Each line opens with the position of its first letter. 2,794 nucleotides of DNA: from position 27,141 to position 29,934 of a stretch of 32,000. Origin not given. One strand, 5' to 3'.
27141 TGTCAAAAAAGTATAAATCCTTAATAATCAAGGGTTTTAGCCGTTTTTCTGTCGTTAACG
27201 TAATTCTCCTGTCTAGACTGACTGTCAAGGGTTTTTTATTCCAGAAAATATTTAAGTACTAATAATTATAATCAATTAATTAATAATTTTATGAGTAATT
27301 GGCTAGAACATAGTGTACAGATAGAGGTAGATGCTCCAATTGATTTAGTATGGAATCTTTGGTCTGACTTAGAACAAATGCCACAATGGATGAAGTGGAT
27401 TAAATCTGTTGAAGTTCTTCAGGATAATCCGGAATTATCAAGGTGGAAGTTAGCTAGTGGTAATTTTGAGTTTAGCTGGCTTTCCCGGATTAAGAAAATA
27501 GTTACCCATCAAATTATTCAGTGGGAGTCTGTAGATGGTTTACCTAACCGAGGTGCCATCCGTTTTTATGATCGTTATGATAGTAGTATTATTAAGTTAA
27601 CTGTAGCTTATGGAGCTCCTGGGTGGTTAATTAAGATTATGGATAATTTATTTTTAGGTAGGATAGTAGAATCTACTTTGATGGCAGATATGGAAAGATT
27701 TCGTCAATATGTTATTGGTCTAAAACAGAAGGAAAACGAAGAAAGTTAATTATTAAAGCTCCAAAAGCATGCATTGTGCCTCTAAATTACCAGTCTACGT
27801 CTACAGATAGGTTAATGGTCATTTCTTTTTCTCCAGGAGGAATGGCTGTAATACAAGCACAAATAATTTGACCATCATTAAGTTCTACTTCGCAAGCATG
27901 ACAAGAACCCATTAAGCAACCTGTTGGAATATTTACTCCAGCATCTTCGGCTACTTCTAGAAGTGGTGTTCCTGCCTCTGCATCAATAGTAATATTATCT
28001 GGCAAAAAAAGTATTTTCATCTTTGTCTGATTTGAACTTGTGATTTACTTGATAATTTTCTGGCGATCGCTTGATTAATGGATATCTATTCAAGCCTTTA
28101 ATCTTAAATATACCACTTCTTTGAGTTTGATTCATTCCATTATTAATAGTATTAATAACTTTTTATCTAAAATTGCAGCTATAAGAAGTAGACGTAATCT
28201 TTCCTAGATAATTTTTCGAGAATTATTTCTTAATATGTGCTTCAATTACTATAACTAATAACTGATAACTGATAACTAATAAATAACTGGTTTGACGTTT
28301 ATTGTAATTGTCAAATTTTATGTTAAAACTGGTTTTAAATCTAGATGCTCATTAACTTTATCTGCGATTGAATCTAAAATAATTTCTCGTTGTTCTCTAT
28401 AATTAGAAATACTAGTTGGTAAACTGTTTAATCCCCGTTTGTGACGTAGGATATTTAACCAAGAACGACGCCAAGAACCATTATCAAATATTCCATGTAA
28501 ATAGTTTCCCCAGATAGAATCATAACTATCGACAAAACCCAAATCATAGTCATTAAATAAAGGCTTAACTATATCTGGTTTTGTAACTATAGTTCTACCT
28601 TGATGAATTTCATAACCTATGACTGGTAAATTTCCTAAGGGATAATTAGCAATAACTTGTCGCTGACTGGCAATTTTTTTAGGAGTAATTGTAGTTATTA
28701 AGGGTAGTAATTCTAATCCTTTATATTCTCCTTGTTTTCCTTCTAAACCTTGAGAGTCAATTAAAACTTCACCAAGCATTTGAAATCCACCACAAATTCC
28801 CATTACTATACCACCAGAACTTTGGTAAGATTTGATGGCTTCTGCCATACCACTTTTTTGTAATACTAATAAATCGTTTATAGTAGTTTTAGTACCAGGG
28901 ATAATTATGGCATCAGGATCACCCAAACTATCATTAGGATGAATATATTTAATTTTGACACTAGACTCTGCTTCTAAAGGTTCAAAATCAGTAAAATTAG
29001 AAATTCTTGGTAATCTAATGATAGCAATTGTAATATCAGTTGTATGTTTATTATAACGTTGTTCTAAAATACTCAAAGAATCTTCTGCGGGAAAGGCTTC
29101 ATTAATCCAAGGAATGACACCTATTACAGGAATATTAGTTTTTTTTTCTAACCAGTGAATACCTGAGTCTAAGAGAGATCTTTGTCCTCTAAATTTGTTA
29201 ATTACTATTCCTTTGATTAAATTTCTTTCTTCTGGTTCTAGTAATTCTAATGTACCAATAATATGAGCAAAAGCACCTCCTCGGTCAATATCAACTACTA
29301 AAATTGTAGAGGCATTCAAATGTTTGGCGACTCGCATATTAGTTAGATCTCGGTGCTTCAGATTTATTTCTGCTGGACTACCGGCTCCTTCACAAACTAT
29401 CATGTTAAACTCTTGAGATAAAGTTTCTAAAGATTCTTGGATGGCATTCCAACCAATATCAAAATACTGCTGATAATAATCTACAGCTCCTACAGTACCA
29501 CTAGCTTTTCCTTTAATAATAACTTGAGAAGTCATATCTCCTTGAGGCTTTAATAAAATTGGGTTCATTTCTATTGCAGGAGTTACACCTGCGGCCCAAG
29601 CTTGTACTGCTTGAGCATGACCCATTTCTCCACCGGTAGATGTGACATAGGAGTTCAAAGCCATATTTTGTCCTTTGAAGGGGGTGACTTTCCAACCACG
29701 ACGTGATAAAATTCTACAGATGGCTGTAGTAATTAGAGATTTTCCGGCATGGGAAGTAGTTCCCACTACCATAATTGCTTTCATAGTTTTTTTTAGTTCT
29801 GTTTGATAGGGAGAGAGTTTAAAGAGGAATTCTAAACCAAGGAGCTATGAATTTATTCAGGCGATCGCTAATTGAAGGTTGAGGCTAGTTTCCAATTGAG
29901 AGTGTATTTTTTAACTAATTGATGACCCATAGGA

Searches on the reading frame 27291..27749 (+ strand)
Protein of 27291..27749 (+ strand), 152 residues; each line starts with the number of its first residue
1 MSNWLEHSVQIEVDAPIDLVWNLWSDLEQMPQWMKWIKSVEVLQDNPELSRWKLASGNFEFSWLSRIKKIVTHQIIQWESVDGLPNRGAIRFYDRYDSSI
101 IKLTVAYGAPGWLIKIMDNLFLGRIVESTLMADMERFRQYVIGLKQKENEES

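Call 8: search_protein_families(library=pfam, proteins=[window:27291-27749:+])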
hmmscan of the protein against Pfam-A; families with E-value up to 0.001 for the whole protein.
window:27291-27749:+ (152 aa): 2 families
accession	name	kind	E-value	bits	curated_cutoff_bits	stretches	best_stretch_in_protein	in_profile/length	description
PF03364.25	Polyketide_cyc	-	9e-19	68.4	23.4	1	13-134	1-125/126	Polyketide cyclase / dehydrase and lipid transport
PF10604.15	Polyketide_cyc2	-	7.5e-08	33.2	27.4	1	8-80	5-79/142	Polyketide cyclase / dehydrase and lipid transport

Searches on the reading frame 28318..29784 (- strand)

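Call 8: search_protein_families(library=pfam, proteins=[window:28318-29784:-])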
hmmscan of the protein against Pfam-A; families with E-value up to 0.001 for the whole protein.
window:28318-29784:- (488 aa): 3 families
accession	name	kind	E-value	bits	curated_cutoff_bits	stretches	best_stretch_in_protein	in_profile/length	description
PF07685.20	GATase_3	-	7.8e-53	179.5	27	1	252-437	1-195/196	CobB/CobQ-like glutamine amidotransferase domain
PF01656.29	CbiA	-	6.7e-21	75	25.4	1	4-229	1-114/125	CobQ/CobB/MinD/ParA nucleotide binding domain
PF13500.12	AAA_26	-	1.1e-19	71.5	27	1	2-229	1-193/198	AAA domain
